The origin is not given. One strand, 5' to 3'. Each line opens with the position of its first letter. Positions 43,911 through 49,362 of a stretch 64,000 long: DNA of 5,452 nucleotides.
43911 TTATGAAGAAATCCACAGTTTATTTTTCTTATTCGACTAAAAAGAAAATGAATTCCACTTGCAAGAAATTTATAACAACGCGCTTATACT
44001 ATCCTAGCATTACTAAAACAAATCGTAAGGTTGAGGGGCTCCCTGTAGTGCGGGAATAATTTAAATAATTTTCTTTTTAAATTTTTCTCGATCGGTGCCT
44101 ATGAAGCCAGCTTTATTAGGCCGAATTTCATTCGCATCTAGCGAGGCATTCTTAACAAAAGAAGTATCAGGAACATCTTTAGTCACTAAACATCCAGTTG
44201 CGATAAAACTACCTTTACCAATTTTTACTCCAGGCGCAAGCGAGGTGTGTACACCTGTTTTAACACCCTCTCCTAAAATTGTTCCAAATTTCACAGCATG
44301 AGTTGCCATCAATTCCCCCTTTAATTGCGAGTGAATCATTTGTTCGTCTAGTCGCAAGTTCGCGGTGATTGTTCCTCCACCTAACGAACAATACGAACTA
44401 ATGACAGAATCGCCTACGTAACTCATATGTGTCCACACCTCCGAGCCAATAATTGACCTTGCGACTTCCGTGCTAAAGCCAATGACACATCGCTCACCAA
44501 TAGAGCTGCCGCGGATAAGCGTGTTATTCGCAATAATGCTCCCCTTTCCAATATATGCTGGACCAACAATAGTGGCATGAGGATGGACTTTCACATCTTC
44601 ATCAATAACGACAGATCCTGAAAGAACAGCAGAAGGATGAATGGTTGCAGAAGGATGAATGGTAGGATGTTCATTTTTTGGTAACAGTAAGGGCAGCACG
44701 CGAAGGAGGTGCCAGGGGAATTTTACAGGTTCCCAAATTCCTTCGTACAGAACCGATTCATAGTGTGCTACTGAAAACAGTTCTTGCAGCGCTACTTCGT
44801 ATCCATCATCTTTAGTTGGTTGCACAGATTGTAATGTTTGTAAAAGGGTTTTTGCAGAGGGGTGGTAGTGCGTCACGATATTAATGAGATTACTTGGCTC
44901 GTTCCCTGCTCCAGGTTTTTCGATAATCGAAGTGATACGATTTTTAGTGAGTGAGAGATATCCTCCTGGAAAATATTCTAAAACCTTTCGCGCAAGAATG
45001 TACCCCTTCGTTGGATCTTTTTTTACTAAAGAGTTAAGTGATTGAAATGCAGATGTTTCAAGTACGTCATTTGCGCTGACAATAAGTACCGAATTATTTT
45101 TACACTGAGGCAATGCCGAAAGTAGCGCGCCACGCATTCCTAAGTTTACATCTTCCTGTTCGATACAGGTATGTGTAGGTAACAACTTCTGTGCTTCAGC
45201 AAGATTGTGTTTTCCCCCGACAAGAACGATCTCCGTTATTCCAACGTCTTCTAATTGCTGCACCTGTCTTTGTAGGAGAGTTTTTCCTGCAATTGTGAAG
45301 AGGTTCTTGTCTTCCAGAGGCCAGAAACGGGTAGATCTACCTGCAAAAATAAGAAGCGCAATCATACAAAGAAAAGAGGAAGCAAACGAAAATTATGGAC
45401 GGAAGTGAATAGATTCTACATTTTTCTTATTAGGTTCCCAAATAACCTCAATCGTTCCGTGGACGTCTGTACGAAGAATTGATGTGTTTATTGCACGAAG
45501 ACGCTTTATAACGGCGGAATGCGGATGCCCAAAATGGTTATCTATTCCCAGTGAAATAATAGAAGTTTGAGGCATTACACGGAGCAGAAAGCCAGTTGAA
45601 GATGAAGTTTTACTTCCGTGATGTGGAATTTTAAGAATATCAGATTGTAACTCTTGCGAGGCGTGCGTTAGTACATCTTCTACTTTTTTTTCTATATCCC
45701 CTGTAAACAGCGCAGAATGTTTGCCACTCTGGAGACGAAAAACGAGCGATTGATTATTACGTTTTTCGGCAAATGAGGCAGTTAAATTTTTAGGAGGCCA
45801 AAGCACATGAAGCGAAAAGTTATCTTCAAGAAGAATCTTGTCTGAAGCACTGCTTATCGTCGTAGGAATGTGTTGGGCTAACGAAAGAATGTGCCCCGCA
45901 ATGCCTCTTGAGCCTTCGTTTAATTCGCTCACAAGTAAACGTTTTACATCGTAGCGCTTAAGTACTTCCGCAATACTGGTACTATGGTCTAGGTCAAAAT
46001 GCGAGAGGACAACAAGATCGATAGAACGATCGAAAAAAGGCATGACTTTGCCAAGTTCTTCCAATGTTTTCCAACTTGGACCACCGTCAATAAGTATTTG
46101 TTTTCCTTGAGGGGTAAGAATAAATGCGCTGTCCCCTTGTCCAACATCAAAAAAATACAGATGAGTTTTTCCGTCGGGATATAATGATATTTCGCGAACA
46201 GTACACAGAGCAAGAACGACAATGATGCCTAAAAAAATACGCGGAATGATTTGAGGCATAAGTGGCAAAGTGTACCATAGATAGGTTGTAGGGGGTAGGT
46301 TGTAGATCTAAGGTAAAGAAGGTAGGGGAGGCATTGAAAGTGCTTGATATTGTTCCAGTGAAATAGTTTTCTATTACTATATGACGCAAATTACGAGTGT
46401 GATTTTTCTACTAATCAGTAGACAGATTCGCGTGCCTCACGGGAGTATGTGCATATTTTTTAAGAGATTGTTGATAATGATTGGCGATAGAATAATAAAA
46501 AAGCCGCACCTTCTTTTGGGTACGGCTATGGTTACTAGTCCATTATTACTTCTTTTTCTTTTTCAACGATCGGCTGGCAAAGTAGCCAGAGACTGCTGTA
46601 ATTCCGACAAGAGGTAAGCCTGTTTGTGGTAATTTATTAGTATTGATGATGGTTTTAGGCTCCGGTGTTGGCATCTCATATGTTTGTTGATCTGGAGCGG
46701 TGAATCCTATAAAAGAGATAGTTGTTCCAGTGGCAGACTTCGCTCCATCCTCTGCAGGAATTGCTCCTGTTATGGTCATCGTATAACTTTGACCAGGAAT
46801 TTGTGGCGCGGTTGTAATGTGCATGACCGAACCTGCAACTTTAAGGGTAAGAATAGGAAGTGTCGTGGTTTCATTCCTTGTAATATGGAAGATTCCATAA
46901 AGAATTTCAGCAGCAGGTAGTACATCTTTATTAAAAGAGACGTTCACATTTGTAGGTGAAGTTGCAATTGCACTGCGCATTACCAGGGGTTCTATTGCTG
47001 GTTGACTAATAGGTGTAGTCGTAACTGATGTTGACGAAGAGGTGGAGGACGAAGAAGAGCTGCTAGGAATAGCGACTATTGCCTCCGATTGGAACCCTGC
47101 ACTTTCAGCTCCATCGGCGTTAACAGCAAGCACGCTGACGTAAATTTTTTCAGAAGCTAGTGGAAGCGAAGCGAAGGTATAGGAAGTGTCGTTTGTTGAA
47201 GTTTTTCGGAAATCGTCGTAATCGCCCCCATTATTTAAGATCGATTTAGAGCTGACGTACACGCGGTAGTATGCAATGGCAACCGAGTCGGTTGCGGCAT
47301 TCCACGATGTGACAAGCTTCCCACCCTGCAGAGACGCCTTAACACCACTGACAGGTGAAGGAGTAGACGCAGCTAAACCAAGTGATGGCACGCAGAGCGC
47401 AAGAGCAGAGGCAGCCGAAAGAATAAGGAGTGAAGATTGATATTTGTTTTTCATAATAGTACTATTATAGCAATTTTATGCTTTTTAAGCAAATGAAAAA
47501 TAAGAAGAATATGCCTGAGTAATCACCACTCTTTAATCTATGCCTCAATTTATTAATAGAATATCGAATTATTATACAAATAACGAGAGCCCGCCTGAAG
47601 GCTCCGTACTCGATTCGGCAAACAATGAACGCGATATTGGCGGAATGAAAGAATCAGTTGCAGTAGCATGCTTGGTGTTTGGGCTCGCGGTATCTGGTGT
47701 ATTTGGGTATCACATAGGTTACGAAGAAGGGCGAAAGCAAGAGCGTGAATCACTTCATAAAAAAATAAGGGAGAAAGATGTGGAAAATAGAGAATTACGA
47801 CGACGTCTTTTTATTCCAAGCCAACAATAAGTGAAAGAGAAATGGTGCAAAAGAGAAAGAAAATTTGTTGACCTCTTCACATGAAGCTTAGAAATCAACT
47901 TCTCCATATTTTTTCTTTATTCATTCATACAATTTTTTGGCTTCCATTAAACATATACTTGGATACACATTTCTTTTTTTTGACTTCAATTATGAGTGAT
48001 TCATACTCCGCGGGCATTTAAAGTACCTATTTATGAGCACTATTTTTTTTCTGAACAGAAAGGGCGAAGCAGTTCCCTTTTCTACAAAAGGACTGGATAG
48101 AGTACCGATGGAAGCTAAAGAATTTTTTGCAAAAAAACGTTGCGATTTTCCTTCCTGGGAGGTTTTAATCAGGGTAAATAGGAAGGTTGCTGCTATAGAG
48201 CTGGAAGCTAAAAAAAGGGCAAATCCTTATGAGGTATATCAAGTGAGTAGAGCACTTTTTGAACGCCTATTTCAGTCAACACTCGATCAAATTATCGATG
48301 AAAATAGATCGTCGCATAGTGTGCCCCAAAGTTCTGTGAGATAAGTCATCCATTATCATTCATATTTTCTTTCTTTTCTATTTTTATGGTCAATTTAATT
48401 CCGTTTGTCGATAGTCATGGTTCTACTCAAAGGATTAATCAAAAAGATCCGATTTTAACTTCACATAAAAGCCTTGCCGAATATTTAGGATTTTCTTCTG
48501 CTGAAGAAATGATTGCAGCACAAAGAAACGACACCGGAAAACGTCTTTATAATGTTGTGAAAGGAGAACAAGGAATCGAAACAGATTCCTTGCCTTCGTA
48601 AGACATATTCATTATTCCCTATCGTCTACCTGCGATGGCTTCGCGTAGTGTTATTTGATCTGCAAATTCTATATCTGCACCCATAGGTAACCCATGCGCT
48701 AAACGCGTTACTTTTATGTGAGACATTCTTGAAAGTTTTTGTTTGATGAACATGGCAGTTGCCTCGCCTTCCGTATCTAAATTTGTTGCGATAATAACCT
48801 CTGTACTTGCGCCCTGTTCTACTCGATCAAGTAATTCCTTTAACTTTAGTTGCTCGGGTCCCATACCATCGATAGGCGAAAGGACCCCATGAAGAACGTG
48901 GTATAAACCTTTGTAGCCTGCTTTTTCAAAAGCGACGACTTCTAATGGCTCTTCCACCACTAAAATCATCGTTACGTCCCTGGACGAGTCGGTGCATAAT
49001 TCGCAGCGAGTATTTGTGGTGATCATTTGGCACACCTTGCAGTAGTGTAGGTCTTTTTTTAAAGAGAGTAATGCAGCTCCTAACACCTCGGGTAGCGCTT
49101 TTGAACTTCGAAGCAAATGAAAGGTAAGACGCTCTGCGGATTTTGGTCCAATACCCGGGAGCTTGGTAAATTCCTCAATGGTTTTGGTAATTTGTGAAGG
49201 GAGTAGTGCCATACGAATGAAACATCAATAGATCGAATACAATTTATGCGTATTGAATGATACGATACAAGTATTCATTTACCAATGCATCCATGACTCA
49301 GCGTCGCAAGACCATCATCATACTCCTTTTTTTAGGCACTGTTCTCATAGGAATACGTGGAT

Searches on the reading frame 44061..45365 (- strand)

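Call 54: search_protein_families(library=pfam, proteins=[window:44061-45365:-], max_evalue=0.001)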
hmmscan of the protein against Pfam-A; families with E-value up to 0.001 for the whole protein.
window:44061-45365:- (434 aa): 4 families
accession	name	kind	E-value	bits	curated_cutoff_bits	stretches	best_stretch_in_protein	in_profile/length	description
PF00132.30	Hexapep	-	1.3e-17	63.1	27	3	252-286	2-36/36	Bacterial transferase hexapeptide (six repeats)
PF12804.13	NTP_transf_3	-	7.8e-13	49.4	27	1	5-114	3-111/160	MobA-like NTP transferase domain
PF25084.1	LbH_EIF2B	-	1.4e-09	38.4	54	1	255-329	7-82/105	EIF2B subunit epsilon LbH domain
PF00483.29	NTP_transferase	-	2.8e-09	37.3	21.2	1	3-198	2-212/245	Nucleotidyl transferase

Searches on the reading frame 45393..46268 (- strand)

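Call 54: search_protein_families(library=pfam, proteins=[window:45393-46268:-], max_evalue=0.001)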
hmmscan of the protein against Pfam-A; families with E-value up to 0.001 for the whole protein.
window:45393-46268:- (291 aa): 4 families
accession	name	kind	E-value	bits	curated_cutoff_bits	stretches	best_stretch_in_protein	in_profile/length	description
PF00753.33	Lactamase_B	-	1.6e-11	45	22.7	1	43-240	4-194/196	Metallo-beta-lactamase superfamily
PF13483.12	Lactamase_B_3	-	4.1e-05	24.1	24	1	45-225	6-142/160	Beta-lactamase superfamily domain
PF25281.1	MBL_MAP1B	-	0.0002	20.9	37.6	1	34-109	20-91/279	MAP1B MBL-like domain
PF12706.13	Lactamase_B_2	-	0.00025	21.2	27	1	57-193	2-144/200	Beta-lactamase superfamily domain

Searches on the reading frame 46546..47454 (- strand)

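Call 54: search_protein_families(library=pfam, proteins=[window:46546-47454:-], max_evalue=0.001)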
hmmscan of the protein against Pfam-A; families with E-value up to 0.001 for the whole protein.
window:46546-47454:- (302 aa): 1 family
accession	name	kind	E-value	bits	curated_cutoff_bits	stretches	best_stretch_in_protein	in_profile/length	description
PF00041.27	fn3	-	0.00045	20.8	25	0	33-118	1-76/84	Fibronectin type III domain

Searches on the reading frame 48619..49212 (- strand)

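Call 54: search_protein_families(library=pfam, proteins=[window:48619-49212:-], max_evalue=0.001)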
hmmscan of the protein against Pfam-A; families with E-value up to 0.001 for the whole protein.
window:48619-49212:- (197 aa): 7 families
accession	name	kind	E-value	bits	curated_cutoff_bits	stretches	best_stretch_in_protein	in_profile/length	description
PF13662.12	Toprim_4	-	6.8e-24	84.3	25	1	83-172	3-85/85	Toprim domain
PF21176.3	RecR_HhH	-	2e-12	47.1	27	1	11-49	4-42/45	RecR, helix-hairpin-helix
PF01751.28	Toprim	-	4.2e-10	40.1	23.1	1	83-170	2-95/96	Toprim domain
PF21175.2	RecR_C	-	6e-09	35.6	22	1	174-197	1-24/24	RecR, C-terminal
PF00633.29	HHH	-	1.6e-06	28.1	24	1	6-28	4-26/30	Helix-hairpin-helix motif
PF02132.21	RecR_ZnF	-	2.1e-05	24.6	22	1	55-75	1-21/21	RecR, Cys4-zinc finger domain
PF14520.12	HHH_5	-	0.0004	21.2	27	0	11-32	33-54/57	Helix-hairpin-helix domain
